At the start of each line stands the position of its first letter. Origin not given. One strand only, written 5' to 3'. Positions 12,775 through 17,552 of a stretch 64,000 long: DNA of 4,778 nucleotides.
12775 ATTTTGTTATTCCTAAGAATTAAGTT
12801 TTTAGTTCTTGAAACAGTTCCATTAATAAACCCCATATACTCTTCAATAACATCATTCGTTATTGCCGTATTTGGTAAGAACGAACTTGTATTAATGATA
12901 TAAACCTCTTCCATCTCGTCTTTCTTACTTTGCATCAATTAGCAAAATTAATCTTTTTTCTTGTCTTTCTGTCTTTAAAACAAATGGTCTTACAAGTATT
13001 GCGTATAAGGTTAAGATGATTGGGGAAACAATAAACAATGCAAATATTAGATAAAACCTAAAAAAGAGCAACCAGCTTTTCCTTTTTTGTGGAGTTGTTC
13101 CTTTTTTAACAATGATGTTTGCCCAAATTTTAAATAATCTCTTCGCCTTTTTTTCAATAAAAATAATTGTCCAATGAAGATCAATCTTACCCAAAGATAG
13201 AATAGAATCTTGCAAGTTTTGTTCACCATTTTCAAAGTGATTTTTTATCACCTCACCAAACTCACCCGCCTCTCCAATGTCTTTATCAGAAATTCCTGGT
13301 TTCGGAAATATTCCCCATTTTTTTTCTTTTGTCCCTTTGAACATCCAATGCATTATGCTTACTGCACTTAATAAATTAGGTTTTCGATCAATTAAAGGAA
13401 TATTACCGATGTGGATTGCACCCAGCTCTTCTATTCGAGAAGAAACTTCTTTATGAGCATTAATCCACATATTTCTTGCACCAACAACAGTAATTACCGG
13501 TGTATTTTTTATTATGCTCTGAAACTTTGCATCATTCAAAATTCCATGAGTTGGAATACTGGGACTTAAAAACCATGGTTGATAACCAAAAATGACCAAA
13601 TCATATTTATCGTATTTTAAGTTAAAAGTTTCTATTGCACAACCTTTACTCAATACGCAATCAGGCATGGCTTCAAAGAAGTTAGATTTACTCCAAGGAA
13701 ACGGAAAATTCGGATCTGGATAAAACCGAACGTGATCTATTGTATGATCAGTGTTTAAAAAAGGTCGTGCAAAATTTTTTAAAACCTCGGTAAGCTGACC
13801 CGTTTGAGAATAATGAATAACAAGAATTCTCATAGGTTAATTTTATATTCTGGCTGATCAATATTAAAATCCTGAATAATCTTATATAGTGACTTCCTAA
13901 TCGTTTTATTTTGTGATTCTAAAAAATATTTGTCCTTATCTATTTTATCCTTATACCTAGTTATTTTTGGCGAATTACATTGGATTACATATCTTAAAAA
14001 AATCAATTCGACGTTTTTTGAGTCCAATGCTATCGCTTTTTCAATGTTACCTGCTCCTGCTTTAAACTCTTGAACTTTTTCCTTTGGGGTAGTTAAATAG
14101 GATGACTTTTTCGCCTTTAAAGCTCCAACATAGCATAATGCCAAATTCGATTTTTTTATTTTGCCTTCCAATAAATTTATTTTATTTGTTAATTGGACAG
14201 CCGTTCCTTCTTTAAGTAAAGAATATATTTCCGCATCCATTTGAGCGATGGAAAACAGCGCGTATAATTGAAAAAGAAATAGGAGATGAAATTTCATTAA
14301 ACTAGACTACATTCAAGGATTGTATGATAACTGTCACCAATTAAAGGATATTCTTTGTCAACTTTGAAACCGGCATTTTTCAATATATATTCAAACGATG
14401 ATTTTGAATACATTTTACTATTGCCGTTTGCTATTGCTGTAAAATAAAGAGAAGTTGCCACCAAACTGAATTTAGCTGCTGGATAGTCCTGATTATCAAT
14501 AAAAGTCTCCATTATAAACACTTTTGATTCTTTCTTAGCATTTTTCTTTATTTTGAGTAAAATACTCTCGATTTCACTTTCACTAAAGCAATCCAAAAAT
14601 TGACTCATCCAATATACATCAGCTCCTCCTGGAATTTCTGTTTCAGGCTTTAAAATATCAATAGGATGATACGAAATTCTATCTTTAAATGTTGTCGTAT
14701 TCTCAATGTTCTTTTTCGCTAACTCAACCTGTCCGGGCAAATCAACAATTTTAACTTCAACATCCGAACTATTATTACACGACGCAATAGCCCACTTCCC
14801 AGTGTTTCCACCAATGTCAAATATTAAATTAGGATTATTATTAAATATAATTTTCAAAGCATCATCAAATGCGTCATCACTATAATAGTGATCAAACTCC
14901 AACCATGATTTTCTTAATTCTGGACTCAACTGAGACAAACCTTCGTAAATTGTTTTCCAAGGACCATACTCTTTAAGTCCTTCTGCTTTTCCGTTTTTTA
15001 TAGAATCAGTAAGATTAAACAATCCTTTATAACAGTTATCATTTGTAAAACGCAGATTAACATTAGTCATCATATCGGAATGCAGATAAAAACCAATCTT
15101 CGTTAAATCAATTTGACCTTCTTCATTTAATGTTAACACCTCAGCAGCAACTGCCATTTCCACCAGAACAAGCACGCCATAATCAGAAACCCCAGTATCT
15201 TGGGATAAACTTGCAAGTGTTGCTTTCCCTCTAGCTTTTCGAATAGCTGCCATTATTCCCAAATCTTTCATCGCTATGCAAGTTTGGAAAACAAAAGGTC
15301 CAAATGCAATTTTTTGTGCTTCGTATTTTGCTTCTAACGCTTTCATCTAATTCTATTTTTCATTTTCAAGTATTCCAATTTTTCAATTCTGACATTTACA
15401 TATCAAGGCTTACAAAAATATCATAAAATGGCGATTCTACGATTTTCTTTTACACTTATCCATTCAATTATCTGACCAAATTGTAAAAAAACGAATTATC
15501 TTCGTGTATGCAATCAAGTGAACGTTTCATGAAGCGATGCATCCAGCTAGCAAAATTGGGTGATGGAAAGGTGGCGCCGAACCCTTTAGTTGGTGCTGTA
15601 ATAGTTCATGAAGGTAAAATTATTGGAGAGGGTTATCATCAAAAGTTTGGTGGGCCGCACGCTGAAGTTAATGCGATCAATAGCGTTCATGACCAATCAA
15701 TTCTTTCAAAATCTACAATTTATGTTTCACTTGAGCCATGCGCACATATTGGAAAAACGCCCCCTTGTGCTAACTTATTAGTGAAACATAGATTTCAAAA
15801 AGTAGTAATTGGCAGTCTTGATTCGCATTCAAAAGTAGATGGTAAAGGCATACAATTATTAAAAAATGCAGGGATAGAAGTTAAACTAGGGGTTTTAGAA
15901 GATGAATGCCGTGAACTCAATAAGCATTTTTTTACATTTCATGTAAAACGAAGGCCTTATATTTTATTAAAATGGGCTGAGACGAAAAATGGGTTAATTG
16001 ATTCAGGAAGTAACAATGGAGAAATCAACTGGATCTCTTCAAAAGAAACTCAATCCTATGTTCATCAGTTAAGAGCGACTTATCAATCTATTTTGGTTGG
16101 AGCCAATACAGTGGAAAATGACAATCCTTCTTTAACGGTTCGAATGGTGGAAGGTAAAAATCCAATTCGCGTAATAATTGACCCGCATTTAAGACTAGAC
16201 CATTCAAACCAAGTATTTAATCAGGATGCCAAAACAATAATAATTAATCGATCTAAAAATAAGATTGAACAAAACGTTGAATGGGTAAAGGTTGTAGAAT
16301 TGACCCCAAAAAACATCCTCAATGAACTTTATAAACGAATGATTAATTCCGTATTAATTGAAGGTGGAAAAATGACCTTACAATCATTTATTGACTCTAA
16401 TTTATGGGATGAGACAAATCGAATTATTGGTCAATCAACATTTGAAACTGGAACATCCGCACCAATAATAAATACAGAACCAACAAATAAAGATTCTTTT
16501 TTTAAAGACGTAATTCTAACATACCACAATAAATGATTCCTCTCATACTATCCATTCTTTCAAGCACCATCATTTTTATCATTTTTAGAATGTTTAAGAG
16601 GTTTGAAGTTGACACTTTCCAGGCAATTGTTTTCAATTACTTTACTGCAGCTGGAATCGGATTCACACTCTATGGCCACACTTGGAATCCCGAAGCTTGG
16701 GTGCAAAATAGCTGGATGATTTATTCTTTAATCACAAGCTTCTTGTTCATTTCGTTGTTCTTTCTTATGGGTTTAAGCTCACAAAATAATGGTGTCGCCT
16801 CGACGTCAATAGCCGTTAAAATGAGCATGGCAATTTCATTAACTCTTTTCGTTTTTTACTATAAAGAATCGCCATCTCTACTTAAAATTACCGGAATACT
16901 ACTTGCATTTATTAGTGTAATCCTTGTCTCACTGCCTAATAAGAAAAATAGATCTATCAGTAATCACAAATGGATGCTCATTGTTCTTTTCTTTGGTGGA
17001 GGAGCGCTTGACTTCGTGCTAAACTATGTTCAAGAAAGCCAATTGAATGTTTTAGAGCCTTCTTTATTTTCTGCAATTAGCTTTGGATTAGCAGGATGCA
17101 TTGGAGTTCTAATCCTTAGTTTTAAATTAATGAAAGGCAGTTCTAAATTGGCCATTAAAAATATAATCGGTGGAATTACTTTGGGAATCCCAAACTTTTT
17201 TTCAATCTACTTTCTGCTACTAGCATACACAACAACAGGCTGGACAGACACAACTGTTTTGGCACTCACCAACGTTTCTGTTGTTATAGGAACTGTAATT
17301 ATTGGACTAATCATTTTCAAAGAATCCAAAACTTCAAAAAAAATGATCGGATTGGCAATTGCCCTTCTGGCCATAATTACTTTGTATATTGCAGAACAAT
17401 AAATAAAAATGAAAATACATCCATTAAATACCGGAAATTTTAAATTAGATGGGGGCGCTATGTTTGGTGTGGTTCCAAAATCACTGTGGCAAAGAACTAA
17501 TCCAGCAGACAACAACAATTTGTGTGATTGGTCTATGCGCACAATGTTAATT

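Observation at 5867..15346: Compact 11-gene DarA/DarB (dialkylresorcinol-type) biosynthetic operon without the polyene half of flexirubin clusters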

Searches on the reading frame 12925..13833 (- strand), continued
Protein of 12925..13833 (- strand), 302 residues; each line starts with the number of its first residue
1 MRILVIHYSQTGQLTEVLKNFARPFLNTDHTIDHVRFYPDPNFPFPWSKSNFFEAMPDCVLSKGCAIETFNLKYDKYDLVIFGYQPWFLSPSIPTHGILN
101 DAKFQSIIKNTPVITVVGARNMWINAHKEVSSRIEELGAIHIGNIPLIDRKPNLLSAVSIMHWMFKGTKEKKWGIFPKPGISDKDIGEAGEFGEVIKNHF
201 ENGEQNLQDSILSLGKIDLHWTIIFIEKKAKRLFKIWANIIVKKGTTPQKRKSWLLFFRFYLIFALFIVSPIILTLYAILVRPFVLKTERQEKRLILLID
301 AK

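Call 96: find_encoding_contigs(protein=P0194, flank=10000, max_places=2)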
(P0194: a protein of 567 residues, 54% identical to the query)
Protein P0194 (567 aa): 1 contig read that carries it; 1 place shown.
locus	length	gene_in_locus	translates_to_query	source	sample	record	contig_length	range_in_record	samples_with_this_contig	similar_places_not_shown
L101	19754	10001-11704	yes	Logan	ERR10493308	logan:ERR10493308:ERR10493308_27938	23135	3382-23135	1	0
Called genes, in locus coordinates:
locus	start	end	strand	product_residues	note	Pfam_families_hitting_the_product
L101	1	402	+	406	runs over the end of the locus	PF00109:ketoacyl-synt, PF02801:Ketoacyl-synt_C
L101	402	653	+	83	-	PF00550:PP-binding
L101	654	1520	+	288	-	PF03279:Lip_A_acyltrans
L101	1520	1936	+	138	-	PF22817:ApeP-like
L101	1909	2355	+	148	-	PF13279:4HBT_2, PF03061:4HBT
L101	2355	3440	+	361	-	PF00109:ketoacyl-synt, PF08545:ACP_syn_III (weak), PF02801:Ketoacyl-synt_C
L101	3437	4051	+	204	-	-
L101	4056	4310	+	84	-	PF00550:PP-binding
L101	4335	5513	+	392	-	PF00109:ketoacyl-synt, PF00108:Thiolase_N (faint), PF02801:Ketoacyl-synt_C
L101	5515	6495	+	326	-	PF13723:Ketoacyl-synt_2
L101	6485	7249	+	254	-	PF01522:Polysacc_deac_1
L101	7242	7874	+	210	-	PF03548:LolA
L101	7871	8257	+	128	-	PF07977:FabA, PF22818:ApeI-like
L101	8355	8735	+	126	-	PF13366:PDDEXK_3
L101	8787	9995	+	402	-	PF00535:Glycos_transf_2, PF09835:DUF2062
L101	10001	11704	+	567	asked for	PF03417:AAT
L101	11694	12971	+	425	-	PF00501:AMP-binding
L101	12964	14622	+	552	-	PF00890:FAD_binding_2 (weak), PF01266:DAO (weak), PF01593:Amino_oxidase, PF03486:HI0933_like (faint), PF07992:Pyr_redox_2 (faint), PF13450:NAD_binding_8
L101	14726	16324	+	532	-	PF01946:Thi4 (weak), PF00890:FAD_binding_2 (weak), PF01266:DAO (faint), PF01593:Amino_oxidase, PF03486:HI0933_like (faint), PF07992:Pyr_redox_2 (faint), PF12831:FAD_oxidored (faint), PF13450:NAD_binding_8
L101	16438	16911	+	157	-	-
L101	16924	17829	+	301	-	-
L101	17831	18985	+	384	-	PF00108:Thiolase_N (faint), PF08545:ACP_syn_III (faint), PF08541:ACP_syn_III_C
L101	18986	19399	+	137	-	-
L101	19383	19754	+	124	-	?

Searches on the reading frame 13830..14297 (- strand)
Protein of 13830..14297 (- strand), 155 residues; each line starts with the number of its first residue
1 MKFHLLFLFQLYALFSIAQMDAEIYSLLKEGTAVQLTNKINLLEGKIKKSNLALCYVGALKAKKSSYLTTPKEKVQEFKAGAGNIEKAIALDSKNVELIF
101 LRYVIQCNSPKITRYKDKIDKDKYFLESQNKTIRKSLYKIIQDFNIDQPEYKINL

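Call 3: search_protein_families(library=pfam, proteins=[window:13830-14297:-], max_evalue=0.01)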
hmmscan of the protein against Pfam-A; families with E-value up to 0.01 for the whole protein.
window:13830-14297:- (155 aa): 0 families

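Call 4: search_protein_families(library=ncbifam, proteins=[window:13830-14297:-], max_evalue=0.01)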
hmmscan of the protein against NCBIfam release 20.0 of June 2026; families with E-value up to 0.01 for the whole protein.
window:13830-14297:- (155 aa): 0 families

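Call 6: search_protein_families(library=ncbifam, proteins=[window:13830-14297:-], max_evalue=1)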
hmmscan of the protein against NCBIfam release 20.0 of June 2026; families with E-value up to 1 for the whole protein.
window:13830-14297:- (155 aa): 0 families

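Call 53: search_protein_representatives(protein=window:13830-14297:-)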
Query: 155 residues. Proteins with E-value up to 0.001 (for the whole library): 1034; up to 1e-10: 68; up to 1e-30: 1. The best 150 are listed.
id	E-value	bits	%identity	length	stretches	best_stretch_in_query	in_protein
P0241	6.4e-79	279.2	85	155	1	1-155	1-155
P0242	3.7e-24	101.8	44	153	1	6-151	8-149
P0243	2.6e-20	89.4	41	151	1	7-154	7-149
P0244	5.5e-20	88.3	43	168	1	5-155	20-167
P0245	1.6e-18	83.6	41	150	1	6-146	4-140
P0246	1.7e-17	80.2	37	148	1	10-148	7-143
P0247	2.9e-17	79.5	36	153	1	6-146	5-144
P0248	5.2e-16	75.4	39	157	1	12-144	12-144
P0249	6.4e-16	75.1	34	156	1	5-142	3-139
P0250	1.6e-15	73.8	43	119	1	5-116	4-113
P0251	6.7e-15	71.8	39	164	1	22-145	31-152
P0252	1.3e-14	70.9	37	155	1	3-136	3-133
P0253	2.0e-14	70.3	37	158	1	18-150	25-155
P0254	2.2e-14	70.2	45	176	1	41-132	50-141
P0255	4.5e-14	69.1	38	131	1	24-145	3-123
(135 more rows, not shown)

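Call 62: predict_structure(alignment_id=A1)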
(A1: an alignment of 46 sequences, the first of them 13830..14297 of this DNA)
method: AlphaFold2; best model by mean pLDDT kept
length: 155 residues; sequences in the alignment: 46
mean_pLDDT: 94.2   pTM: 0.85
mean pLDDT of the five models: 94.2, 94.0, 93.9, 93.2, 92.6
residues with pLDDT >= 90: 134; 70-90: 14; 50-70: 7; < 50: 0
segments of 3 or more residues with pLDDT < 50: none
pLDDT, mean of each block of 10 residues (from residue 1): 77 70 95 98 95 98 98 98 98 98 98 97 98 95 97 97
secondary structure, 60 per line:
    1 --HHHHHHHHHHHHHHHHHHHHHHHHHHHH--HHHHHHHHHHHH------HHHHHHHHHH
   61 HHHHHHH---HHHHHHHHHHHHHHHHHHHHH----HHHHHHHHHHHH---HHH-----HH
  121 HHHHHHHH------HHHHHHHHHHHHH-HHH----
elements in order: H3-30 H33-44 H51-67 H71-91 H96-107 H119-128 H135-147

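Call 65: fold_search(model_id=the predicted structure, library=pdb)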
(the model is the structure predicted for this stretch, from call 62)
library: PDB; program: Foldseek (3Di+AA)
matches with E <= 10: 590; with E <= 0.001: 0
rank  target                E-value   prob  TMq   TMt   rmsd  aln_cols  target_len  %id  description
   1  7y9x_B                1.4e-01  0.99  0.51  0.14   6.6       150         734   11  Structure of the Cas7-11-Csx29-guide RNA complex (released 2022-11-09)
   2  8gs2_B                1.9e-01  0.98  0.49  0.20   6.7       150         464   12  Structure of the Cas7-11-Csx29-guide RNA-target RNA (non-matching PFS) complex (released 2022-11-09)
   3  8eey_B                1.9e-01  0.98  0.50  0.13   6.1       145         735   15  Cas7-11 in complex with DR-mismatched target RNA, Csx29 and Csx30 (released 2022-11-16)
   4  2pl2_A                2.6e-01  0.97  0.52  0.43   7.3       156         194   12  Crystal structure of TTC0263: a thermophilic TPR protein in Thermus thermophilus HB27 (released 2008-03-04)
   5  1zu2_MODEL_1_A        3.6e-01  0.94  0.45  0.45   5.4       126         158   14  Solution NMR structure of the plant Tom20 mitochondrial import receptor from Arabidopsis thaliana (released 2005-12-06)
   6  6hft                  4.6e-01  0.69  0.38  0.23   7.8       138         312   12  Hsp90 co-chaperone Cns1 from Saccharomyces cerevisiae (delta69) (released 2019-03-27)
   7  5fzq_A                5.4e-01  0.41  0.29  0.38   9.3       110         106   19  Designed TPR Protein M4N (released 2016-10-12)
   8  1o9e                  5.9e-01  0.85  0.53  0.39  12.7       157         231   13  Structural view of a fungal toxin acting on a 14-3-3 regulatory complex (released 2003-03-06)
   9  6vbu_4                5.9e-01  0.35  0.30  0.14  12.9       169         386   13  Structure of the bovine BBSome complex (released 2020-01-29)
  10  2vgx_A                6.3e-01  0.91  0.47  0.53   5.6       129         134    8  Structure of the Yersinia enterocolitica Type III Secretion Translocator Chaperone SycD (released 2007-12-04)
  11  9up5_A                6.3e-01  0.21  0.25  0.16  13.5       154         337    9  Crystal structure of LapB from Klebsiella pneumoniae (released 2026-03-04)
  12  7kra_B                6.9e-01  0.91  0.50  0.29   5.1       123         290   10  Cryo-EM structure of Saccharomyces cerevisiae ER membrane protein complex bound to Fab-DH4 in lipid nanodiscs (released 2020-12-02)
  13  7cc7                  6.9e-01  0.90  0.46  0.33   7.5       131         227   11  Tetratricopeptide repeat (TPR) domain of protein tyrosine phosphatase-interacting protein 51 (PTPIP51) (released 2021-01-20)
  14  4zq0_A                6.9e-01  0.82  0.52  0.38   9.4       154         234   11  crystal structure of Giardia 14-3-3 in complex with the phosphopeptide A8Ap (released 2016-03-30)
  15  8rot_A                6.9e-01  0.82  0.49  0.11   7.2       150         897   15  Cryo-EM structure of the transmembrane anti-sigma factor DdvA (released 2024-11-06)
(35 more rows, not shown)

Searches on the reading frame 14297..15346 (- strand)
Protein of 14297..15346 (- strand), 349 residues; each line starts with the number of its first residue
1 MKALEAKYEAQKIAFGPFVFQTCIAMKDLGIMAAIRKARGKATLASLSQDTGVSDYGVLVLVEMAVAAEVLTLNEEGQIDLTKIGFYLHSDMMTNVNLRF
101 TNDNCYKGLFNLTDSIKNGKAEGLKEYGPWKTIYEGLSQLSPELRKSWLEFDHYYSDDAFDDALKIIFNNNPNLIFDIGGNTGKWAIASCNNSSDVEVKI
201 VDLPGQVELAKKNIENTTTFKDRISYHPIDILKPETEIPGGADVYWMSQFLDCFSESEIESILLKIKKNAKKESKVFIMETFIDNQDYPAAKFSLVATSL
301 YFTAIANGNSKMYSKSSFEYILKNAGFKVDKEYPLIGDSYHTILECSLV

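Call 3: search_protein_families(library=pfam, proteins=[window:14297-15346:-], max_evalue=0.01)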
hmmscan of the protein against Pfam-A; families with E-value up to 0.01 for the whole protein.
window:14297-15346:- (349 aa): 4 families
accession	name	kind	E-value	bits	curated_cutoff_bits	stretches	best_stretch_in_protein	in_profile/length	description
PF00891.24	Methyltransf_2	-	3.5e-14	53.1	22.3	1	156-328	47-210/210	O-methyltransferase domain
PF21212.3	Dimerisation2-like_dom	-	4.2e-12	46.7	27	1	9-75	3-69/72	Dimerisation2-like domain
PF13489.12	Methyltransf_23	-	0.00059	20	27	1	162-331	12-163/164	Methyltransferase domain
PF08100.18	Dimerisation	-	0.0026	18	25.6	1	5-77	4-76/93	O-methyltransferase dimerisation domain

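Call 4: search_protein_families(library=ncbifam, proteins=[window:14297-15346:-], max_evalue=0.01)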
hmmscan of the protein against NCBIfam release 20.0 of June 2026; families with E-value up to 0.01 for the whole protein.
window:14297-15346:- (349 aa): 3 families
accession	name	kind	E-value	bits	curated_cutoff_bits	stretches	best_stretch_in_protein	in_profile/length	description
NF053543.1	FlxJ_fam_MTase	equivalog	4e-129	430.6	560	1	2-347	9-351/352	FlxJ family methyltransferase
TIGR02716.1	C20_methyl_CrtF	equivalog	3.5e-10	39.4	276.1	1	21-328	5-300/306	bacteriochlorophyllide d C-20 methyltransferase BchU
TIGR00536.1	hemK_fam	subfamily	0.0057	15.8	115.5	1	163-233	105-176/286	HemK family protein methyltransferase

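Call 83: search_solved_structures(query=window:14297-15346:-, max_evalue=0.00001)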
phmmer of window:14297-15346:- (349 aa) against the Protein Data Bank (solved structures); distinct sequences matched with E-value up to 0.00001: 9.
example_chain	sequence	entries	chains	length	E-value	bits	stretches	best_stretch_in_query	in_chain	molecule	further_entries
3dp7_A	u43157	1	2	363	5.7e-91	308.4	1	3-348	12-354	SAM-dependent methyltransferase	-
8har_A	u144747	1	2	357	5.9e-09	38.8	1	13-332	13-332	Fur6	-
4qvg_A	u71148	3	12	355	7.2e-09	38.5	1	15-328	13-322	SibL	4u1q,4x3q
2r3s_A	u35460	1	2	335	3.1e-08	36.4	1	40-331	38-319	uncharacterized protein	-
4a6d_A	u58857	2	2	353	1.3e-07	34.4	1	14-344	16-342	HYDROXYINDOLE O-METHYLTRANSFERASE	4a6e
1x19_A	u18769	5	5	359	2.1e-07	33.7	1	10-292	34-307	CrtF-related protein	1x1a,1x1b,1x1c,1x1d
7wdq_A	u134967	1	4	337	2.6e-07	33.4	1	141-305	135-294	SAM-dependent MTHB methyltransferase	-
7wdw_A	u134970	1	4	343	2.7e-07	33.3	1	141-305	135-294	DSYB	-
3gwz_A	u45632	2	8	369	1.3e-06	31.1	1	175-335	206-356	MmcR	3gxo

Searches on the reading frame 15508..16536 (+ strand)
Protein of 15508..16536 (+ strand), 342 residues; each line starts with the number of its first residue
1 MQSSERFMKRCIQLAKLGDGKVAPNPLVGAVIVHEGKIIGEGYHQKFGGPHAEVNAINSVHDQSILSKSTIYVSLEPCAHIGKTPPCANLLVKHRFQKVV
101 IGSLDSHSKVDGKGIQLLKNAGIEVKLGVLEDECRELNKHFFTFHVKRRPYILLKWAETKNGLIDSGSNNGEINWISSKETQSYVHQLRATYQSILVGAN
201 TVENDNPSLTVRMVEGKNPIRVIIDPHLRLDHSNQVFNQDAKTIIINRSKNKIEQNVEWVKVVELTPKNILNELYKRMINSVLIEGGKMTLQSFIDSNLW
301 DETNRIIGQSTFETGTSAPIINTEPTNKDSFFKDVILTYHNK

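Call 6: search_protein_families(library=ncbifam, proteins=[window:15508-16536:+], max_evalue=1)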
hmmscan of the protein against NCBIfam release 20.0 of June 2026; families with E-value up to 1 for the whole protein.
window:15508-16536:+ (342 aa): 9 families
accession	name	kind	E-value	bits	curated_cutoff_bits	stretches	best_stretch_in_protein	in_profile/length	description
TIGR00326.1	eubact_ribD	equivalog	4.9e-90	302.2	156.35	1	8-303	1-297/343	bifunctional diaminohydroxyphosphoribosylaminopyrimidine deaminase/5-amino-6-(5-phosphoribosylamino)uracil reductase RibD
NF008052.0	PRK10786.1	equivalog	1.7e-57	194.8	500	1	4-302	3-316/367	bifunctional diaminohydroxyphosphoribosylaminopyrimidine deaminase/5-amino-6-(5-phosphoribosylamino)uracil reductase RibD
TIGR00227.1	ribD_Cterm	domain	1.3e-37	129.5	150.15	1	149-319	2-181/216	riboflavin-specific deaminase C-terminal domain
TIGR01508.1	rib_reduct_arch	equivalog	1e-26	93.4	186.45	1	150-313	1-171/210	2,5-diamino-6-(ribosylamino)-4(3H)-pyrimidinone 5'-phosphate reductase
NF008113.2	PRK10860.1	equivalog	2.2e-15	56.8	150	1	3-145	6-151/165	tRNA adenosine(34) deaminase TadA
NF010663.0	PRK14059.1-1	equivalog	0.00028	20.3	184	1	168-303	43-202/253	pyrimidine reductase family protein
TIGR02571.1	ComEB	equivalog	0.0025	17.8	219.45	0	51-133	69-143/151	ComE operon protein 2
NF010664.0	PRK14059.1-2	equivalog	0.0074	16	226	1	264-308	170-214/257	pyrimidine reductase family protein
NF010665.0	PRK14059.1-4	equivalog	0.023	14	274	1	270-307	180-217/260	pyrimidine reductase family protein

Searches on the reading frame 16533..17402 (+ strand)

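Call 6: search_protein_families(library=ncbifam, proteins=[window:16533-17402:+], max_evalue=1)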
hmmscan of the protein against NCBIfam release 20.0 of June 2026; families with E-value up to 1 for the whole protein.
window:16533-17402:+ (289 aa): 2 families
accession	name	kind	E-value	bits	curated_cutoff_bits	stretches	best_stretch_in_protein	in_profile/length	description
TIGR00776.1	RhaT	subfamily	3.8e-07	29.5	319.6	1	117-282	119-280/290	RhaT/GlcU family sugar-proton symporter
NF008512.1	PRK11431.1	equivalog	0.66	10.3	126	1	224-287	40-103/104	quaternary ammonium compound efflux SMR transporter SugE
